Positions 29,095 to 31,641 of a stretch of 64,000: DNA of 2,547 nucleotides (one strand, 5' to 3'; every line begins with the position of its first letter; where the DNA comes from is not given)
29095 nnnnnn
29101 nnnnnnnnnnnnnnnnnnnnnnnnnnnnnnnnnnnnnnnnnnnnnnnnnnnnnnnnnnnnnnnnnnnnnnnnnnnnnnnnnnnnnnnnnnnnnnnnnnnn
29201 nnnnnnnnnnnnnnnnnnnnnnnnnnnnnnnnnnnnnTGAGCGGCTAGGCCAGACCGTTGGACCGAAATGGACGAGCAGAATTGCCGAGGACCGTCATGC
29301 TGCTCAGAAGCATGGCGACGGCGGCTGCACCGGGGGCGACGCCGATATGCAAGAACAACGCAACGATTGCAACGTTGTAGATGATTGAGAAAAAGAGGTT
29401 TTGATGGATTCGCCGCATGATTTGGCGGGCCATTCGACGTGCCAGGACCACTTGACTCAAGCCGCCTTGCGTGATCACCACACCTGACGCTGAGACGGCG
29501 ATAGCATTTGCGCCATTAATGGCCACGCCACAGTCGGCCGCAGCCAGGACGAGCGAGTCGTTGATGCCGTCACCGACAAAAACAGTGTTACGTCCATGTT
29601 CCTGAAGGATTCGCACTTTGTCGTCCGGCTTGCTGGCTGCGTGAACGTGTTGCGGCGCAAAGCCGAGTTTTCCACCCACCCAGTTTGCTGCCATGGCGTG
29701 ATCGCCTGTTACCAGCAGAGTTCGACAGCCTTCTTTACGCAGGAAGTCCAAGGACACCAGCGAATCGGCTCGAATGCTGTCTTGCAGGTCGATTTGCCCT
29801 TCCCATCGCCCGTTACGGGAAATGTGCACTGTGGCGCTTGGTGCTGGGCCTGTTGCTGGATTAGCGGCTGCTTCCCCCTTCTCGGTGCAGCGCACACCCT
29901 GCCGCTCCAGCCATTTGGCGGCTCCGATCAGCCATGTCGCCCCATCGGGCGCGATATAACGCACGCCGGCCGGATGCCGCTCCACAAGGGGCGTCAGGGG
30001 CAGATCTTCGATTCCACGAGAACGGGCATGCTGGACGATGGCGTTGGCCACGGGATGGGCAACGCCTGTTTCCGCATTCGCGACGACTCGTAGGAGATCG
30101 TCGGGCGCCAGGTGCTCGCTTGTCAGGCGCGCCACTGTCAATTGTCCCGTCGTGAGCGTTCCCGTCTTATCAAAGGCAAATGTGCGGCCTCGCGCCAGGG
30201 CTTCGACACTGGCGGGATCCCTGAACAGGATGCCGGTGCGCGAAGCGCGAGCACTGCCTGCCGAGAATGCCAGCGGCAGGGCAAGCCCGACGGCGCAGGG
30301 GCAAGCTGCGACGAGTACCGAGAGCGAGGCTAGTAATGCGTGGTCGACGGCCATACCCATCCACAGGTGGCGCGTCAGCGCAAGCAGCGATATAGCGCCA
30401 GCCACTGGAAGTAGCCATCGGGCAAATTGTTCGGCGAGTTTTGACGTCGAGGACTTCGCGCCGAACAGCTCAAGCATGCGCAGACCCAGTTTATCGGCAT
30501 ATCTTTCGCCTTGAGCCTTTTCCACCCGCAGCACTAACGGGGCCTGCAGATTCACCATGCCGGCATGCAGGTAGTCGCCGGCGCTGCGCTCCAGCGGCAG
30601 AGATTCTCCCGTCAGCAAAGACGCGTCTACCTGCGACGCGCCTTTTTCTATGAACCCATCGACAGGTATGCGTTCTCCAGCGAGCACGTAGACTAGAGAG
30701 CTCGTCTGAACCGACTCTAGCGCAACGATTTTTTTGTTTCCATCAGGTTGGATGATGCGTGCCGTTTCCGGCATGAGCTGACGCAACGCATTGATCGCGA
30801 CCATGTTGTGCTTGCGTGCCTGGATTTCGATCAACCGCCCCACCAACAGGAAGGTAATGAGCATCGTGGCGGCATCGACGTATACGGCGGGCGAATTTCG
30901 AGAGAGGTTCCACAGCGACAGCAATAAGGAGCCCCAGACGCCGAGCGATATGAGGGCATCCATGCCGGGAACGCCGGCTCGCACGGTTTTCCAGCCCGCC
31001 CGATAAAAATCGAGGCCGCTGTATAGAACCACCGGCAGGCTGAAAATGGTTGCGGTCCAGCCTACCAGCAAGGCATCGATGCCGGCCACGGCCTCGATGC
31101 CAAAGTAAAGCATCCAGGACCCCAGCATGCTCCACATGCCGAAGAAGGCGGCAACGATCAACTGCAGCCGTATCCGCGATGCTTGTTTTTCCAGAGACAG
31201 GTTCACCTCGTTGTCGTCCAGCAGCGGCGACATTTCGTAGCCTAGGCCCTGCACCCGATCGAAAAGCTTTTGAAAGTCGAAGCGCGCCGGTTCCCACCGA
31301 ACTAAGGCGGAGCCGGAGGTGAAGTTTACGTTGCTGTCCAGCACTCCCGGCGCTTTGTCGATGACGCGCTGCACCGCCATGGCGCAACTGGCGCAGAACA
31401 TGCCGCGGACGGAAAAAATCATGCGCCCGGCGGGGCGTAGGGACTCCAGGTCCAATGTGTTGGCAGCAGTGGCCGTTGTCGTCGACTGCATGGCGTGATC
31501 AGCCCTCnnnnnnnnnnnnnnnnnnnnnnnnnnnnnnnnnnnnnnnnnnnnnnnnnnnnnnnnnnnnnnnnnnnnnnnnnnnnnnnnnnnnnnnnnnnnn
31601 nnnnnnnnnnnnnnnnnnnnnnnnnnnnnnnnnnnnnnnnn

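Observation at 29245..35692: CcoP-less cbb3-type oxidase in one operon with a TsdA-like thiosulfate dehydrogenase, a dihaem cytochrome and a Cu-type ATPase: a candidate mobile thiosulfate-to-oxygen respiratory chain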

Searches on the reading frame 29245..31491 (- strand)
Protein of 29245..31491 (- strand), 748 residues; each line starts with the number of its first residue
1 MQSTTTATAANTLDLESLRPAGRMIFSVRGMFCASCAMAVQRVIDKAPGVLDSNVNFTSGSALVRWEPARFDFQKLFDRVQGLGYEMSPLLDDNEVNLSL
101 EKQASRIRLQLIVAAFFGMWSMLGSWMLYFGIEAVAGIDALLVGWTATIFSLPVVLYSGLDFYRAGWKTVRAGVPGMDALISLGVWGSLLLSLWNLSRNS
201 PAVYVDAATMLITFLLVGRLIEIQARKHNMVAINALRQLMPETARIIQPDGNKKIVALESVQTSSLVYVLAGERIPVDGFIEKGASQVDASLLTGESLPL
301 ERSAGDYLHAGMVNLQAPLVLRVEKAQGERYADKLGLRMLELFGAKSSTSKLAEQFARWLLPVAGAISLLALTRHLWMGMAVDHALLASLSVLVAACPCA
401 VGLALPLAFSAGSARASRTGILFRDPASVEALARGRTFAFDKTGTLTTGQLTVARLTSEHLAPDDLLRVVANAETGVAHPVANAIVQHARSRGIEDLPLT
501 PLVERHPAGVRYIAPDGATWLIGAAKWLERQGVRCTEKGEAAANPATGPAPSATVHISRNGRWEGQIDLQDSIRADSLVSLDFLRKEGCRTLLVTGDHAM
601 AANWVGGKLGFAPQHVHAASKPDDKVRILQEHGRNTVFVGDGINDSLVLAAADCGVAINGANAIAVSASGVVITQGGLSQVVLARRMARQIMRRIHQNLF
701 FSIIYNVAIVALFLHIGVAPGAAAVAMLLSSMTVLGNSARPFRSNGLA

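Call 3: search_protein_families(library=pfam, proteins=[window:29245-31491:-], max_evalue=0.01)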
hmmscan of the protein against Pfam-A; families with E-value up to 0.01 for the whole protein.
window:29245-31491:- (748 aa): 4 families
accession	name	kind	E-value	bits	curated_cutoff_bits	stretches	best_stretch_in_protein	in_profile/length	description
PF00122.25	E1-E2_ATPase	-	6.1e-40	137.1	28.1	1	239-418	2-180/181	E1-E2 ATPase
PF00702.32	Hydrolase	-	5.2e-20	73.1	26.4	1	436-653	2-191/191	haloacid dehalogenase-like hydrolase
PF00403.32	HMA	-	3e-11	44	24.8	1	26-86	2-62/62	Heavy-metal-associated domain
PF00291.31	PALP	-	0.0081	16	35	0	595-655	63-120/295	Pyridoxal-phosphate dependent enzyme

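Call 4: search_protein_families(library=ncbifam, proteins=[window:29245-31491:-], max_evalue=0.01)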
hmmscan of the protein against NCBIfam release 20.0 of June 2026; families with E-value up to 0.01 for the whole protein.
window:29245-31491:- (748 aa): 27 families (the best 25 are shown)
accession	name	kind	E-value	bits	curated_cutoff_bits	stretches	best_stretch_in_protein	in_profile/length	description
TIGR01525.1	ATPase-IB_hvy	subfamily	4.9e-128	428.4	346.25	1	177-740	1-559/560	heavy metal translocating P-type ATPase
TIGR01511.1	ATPase-IB1_Cu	subfamily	2.7e-113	379.7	397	1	159-739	2-539/542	copper-translocating P-type ATPase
NF007952.0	PRK10671.1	equivalog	3.9e-100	336.3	1316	1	20-743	101-833/838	copper-exporting P-type ATPase CopA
TIGR01512.1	ATPase-IB2_Cd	subfamily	7.3e-97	325.1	313.5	2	207-493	20-287/494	cadmium family heavy metal-translocating P-type ATPase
NF008262.1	PRK11033.1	equivalog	8.4e-79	265.8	1005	1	16-703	35-689/731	zinc/cadmium/mercury/lead-transporting ATPase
NF033775.1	P_type_ZntA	exception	6.2e-70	236.4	1240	1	14-703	40-690/732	Zn(II)/Cd(II)/Pb(II) translocating P-type ATPase ZntA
TIGR01494.1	ATPase_P-type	subfamily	1.7e-57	195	62.3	1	211-715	2-462/478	HAD-IC family P-type ATPase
TIGR01647.1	ATPase-IIIA_H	equivalog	3.8e-36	124.6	615.5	2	204-485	55-339/755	plasma-membrane proton-efflux P-type ATPase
TIGR01497.1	kdpB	equivalog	1.2e-31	109.5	527.9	2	198-454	59-318/675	potassium-transporting ATPase subunit KdpB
NF010609.0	PRK14010.1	equivalog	1.1e-26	93.3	1323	1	210-709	71-579/673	K(+)-transporting ATPase subunit B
TIGR01657.1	P-ATPase-V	hypoth_equivalog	7.9e-20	70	618.25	2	352-455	365-468/1055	ATP13A2 family polyamine export P-type ATPase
TIGR01517.1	ATPase-IIB_Ca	equivalog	7.2e-19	67.5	507.05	2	206-458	120-383/882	calcium-translocating P-type ATPase, PMCA-type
TIGR01116.1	ATPase-IIA1_Ca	equivalog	2.4e-18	65.6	703.4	2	561-713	455-624/799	calcium-translocating P-type ATPase, SERCA-type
TIGR01522.1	ATPase-IIA2_Ca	equivalog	3.4e-18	64.8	798.3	3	616-712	567-667/854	calcium-transporting P-type ATPase, PMR1-type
TIGR01106.1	ATPase-IIC_X-K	subfamily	1.9e-17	62.4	946.1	2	216-457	116-366/997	Na,H/K antiporter P-type ATPase subunit alpha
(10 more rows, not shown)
